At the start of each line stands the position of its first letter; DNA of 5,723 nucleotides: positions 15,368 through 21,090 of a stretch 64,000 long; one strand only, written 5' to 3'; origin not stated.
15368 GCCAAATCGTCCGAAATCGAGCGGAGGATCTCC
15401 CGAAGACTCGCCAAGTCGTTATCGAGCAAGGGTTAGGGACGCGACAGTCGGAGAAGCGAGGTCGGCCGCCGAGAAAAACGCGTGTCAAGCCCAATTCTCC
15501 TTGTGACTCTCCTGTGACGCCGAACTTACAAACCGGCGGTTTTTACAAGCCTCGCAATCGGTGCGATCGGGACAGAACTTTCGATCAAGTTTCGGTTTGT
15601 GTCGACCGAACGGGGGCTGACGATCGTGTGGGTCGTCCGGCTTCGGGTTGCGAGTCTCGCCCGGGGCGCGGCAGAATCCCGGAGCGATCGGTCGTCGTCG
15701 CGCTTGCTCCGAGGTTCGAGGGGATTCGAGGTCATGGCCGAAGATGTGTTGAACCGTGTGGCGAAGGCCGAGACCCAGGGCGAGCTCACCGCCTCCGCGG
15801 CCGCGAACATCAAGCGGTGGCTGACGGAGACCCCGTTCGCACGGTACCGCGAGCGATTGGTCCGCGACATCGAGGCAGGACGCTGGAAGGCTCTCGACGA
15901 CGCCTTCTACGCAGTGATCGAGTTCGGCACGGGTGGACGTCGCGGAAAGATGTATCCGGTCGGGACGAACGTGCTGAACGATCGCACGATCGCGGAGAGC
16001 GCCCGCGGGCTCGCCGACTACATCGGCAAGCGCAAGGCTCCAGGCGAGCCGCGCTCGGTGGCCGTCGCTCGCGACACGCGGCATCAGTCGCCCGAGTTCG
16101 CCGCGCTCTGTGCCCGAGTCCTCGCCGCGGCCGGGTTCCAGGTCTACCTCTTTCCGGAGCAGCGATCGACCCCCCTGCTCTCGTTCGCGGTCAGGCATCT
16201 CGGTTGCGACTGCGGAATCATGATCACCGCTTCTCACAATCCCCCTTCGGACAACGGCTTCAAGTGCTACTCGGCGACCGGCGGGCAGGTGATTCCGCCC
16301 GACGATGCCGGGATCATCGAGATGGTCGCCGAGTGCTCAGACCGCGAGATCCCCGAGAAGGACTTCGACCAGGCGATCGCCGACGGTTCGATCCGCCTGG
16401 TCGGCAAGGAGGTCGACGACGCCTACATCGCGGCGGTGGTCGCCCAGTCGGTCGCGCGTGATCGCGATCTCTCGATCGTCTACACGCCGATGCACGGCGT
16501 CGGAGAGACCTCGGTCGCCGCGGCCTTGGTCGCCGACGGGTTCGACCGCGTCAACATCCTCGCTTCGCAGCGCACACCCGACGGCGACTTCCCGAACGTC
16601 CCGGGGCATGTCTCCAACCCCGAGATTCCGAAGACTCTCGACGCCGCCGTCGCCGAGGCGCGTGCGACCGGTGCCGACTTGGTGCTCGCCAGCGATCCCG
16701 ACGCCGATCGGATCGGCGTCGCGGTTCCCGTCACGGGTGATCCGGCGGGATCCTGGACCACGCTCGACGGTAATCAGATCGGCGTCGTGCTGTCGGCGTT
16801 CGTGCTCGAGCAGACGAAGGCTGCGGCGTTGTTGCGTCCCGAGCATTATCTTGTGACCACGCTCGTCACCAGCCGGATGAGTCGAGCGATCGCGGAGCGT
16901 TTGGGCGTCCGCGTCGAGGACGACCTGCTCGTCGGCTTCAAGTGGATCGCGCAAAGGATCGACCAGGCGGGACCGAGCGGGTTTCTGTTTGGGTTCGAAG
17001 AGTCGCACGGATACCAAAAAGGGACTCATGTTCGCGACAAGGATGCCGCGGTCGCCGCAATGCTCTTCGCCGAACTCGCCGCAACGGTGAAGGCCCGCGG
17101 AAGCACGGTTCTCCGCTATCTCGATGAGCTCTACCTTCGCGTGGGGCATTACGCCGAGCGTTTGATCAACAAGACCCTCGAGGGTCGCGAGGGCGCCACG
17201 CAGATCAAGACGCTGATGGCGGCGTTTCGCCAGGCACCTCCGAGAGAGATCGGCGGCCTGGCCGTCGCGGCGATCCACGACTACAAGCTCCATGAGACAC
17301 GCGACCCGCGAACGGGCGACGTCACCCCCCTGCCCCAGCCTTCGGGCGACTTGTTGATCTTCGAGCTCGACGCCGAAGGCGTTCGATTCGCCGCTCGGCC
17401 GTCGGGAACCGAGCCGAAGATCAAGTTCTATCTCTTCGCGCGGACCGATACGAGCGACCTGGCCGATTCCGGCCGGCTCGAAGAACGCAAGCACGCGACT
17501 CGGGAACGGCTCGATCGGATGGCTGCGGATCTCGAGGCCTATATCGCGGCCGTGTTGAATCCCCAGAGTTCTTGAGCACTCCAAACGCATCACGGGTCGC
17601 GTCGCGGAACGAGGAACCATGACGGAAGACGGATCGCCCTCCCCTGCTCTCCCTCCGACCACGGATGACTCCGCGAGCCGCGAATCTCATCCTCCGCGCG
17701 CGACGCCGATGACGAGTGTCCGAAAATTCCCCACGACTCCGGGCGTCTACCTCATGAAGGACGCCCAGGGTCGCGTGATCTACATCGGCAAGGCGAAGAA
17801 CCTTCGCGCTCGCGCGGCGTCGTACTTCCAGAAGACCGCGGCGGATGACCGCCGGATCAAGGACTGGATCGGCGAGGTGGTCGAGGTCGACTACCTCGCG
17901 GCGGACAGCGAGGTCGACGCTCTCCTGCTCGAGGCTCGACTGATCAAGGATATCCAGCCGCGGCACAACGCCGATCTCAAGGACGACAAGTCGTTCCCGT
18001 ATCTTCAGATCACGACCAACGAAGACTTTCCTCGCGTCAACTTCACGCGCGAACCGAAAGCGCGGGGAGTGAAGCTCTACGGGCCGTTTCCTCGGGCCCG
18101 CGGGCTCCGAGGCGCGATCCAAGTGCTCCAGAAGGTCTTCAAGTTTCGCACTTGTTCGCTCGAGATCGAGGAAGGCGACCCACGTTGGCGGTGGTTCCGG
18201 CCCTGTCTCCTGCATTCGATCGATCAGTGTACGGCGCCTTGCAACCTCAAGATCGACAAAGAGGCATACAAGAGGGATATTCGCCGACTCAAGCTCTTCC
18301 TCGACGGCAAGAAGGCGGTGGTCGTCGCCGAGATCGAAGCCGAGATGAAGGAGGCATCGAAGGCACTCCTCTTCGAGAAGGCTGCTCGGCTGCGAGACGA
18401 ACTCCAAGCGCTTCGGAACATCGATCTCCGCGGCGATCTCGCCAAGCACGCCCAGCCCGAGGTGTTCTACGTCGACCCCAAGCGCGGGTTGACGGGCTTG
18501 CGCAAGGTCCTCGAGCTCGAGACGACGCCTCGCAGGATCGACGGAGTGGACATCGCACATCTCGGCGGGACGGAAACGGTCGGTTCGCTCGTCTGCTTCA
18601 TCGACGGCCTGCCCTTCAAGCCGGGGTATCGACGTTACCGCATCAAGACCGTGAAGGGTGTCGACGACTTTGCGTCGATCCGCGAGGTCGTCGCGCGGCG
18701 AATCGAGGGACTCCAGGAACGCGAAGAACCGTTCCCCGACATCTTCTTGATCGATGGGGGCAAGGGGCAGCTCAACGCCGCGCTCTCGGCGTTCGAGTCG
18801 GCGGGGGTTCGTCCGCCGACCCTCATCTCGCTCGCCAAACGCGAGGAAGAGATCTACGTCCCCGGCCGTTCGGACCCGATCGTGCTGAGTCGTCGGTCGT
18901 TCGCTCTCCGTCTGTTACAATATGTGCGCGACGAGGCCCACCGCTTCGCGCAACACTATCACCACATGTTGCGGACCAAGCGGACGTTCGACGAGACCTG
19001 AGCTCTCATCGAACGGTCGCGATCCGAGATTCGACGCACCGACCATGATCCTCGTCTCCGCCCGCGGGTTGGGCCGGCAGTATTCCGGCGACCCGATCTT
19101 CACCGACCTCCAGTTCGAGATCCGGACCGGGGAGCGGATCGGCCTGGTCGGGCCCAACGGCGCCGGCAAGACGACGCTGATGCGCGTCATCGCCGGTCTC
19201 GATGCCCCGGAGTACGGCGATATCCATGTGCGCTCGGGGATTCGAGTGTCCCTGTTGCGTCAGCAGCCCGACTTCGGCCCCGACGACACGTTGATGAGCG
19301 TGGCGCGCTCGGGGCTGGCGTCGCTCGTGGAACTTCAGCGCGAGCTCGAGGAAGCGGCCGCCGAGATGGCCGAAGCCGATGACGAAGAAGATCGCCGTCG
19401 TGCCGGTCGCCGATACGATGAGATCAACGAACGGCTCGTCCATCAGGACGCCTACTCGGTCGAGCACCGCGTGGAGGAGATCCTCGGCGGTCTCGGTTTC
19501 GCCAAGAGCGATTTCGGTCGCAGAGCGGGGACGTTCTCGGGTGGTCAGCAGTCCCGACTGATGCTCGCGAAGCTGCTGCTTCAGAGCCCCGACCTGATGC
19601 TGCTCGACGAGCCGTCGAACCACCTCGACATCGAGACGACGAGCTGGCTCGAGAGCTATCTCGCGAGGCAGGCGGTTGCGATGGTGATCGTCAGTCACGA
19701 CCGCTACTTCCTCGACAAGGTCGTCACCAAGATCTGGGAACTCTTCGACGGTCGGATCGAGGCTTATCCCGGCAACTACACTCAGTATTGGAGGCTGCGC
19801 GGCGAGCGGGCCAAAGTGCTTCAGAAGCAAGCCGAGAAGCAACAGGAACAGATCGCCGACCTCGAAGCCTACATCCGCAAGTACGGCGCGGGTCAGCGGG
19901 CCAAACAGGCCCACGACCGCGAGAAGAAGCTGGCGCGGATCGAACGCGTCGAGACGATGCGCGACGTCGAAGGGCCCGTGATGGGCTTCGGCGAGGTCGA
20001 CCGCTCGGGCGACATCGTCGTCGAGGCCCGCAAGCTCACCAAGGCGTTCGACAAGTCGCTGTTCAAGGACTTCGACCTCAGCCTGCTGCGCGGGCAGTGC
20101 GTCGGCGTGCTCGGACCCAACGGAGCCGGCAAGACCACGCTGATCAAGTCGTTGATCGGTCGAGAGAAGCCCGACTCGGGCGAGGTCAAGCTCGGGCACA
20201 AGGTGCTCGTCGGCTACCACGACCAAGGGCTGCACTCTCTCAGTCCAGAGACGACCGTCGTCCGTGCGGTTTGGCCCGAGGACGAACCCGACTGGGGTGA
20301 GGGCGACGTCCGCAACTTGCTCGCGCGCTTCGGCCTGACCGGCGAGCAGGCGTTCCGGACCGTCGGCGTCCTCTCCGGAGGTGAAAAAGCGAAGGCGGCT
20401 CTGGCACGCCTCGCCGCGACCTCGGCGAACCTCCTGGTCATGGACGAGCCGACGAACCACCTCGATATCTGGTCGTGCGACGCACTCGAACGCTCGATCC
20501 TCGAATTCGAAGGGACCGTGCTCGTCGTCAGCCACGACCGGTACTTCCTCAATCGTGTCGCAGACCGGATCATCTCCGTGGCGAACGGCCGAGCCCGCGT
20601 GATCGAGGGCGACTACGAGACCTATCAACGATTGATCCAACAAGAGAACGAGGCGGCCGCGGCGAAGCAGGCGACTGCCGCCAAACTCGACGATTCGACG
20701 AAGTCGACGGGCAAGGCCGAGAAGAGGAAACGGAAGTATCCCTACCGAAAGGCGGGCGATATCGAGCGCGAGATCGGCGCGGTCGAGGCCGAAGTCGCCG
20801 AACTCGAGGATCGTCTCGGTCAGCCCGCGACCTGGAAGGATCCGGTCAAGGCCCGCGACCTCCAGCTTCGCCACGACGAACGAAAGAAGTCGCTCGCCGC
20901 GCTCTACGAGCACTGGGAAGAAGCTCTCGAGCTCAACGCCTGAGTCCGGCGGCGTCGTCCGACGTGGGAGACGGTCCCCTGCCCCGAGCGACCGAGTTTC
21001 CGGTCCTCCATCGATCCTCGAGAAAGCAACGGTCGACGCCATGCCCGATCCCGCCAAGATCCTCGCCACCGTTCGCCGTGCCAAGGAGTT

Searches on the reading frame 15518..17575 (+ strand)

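Call 50: search_protein_families(library=pfam, proteins=[window:15518-17575:+], max_evalue=0.001)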
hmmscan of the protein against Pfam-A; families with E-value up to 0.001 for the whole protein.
window:15518-17575:+ (685 aa): 4 families
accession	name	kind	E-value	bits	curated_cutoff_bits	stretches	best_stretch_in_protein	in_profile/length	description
PF02878.22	PGM_PMM_I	-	6.2e-37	126.8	22.5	1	135-272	3-133/138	Phosphoglucomutase/phosphomannomutase, alpha/beta/alpha domain I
PF02879.22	PGM_PMM_II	-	5.3e-20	72.3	29.3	1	302-402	2-99/103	Phosphoglucomutase/phosphomannomutase, alpha/beta/alpha domain II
PF02880.22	PGM_PMM_III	-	3.8e-16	59.7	20.7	1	417-530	1-106/115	Phosphoglucomutase/phosphomannomutase, alpha/beta/alpha domain III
PF00408.26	PGM_PMM_IV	-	4.5e-05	23.9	23.1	1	616-644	28-54/68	Phosphoglucomutase/phosphomannomutase, C-terminal domain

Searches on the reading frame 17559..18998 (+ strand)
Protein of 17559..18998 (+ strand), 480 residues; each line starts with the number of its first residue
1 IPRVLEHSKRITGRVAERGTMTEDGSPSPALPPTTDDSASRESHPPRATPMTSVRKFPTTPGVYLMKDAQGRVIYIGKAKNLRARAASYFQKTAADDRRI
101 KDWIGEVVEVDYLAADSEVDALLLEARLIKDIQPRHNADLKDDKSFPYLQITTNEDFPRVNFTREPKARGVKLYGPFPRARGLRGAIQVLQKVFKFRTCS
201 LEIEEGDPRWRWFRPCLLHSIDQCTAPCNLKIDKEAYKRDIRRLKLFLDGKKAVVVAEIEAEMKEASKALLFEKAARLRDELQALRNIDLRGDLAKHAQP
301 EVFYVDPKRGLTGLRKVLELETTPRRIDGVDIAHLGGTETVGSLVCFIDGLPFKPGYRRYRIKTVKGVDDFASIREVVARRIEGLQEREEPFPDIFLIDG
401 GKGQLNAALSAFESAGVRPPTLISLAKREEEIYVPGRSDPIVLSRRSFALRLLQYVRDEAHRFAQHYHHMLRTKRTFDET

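Call 60: search_protein_families(library=pfam, proteins=[window:17559-18998:+], max_evalue=0.0001)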
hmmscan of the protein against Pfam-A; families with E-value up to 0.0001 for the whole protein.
window:17559-18998:+ (480 aa): 3 families
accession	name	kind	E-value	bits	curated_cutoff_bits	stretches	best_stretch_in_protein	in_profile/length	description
PF08459.17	UvrC_RNaseH_dom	-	4.5e-49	166.8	22.3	1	316-464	2-158/159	UvrC RNAse H endonuclease domain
PF02151.25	UVR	-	1.7e-08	34.4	21.5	1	255-287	3-35/36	UvrB/uvrC motif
PF01541.30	GIY-YIG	-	2.3e-07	31.5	22.6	1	62-134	3-74/78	GIY-YIG catalytic domain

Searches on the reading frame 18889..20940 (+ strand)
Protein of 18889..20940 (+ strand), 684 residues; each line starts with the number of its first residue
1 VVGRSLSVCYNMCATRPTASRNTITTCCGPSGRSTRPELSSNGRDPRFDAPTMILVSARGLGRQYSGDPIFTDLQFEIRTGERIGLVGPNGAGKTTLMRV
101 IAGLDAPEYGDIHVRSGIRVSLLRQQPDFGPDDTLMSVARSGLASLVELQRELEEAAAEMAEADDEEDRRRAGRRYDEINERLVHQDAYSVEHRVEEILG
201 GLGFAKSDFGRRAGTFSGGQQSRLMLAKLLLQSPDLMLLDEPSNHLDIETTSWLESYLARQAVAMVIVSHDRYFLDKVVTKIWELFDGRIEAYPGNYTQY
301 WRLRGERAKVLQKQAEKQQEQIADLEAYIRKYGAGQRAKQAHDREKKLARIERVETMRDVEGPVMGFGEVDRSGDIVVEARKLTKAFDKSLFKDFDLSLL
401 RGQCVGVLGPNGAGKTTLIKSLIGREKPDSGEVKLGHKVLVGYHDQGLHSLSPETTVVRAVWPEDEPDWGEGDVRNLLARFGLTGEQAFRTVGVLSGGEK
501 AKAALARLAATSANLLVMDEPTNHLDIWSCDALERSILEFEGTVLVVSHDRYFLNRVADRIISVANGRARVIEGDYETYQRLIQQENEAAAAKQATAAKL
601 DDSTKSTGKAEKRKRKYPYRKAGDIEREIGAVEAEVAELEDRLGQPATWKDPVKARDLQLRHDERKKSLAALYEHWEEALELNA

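Call 60: search_protein_families(library=pfam, proteins=[window:18889-20940:+], max_evalue=0.0001)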
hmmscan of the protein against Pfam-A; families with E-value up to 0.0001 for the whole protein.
window:18889-20940:+ (684 aa): 15 families
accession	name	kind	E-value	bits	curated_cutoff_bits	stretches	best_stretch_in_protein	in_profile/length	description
PF00005.33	ABC_tran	-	9.9e-51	172.4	25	2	72-244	2-137/137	ABC transporter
PF12848.13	ABC_tran_Xtn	-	1.6e-21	76.6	25.9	1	283-357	1-76/85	ABC transporter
PF13304.12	AAA_21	-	2.1e-16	61.3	27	0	85-104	3-22/304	AAA domain, putative AbiEii toxin, Type IV TA system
PF02463.25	SMC_N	-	3.1e-14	53.4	40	0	472-569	121-216/220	RecF/RecN/SMC N terminal domain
PF16326.10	ABC_tran_CTD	-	4.2e-09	36.9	32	1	624-678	12-66/69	ABC transporter C-terminal domain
PF13401.12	AAA_22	-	2.9e-06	28.1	27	0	403-520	6-92/130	AAA domain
PF13555.12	AAA_29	-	9.2e-06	25.8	27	0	72-98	13-39/61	P-loop containing region of AAA domain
PF02367.23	TsaE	-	1.4e-05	25.5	26.6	0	77-102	17-42/128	Threonylcarbamoyl adenosine biosynthesis protein TsaE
PF13191.12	AAA_16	-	2e-05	25.6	32.6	0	401-447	23-63/167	AAA ATPase domain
PF13514.12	AAA_27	-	2.4e-05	24.5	22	0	71-102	14-47/206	AAA domain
PF03193.22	RsgA_GTPase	-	3.1e-05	24.3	30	0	399-434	103-138/174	RsgA GTPase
PF00006.31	ATP-synt_ab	-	4.3e-05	23.7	29.5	0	73-103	6-36/213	ATP synthase alpha/beta family, nucleotide-binding domain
PF19993.5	DO-GTPase2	-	4.6e-05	23.6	27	0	404-422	2-20/226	Double-GTPase 2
PF02492.25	cobW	-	9.6e-05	22.5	20.7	0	405-426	3-24/180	CobW/HypB/UreG, nucleotide-binding domain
PF00004.35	AAA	-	9.9e-05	23.2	21.2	0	86-103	3-20/131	ATPase family associated with various cellular activities (AAA)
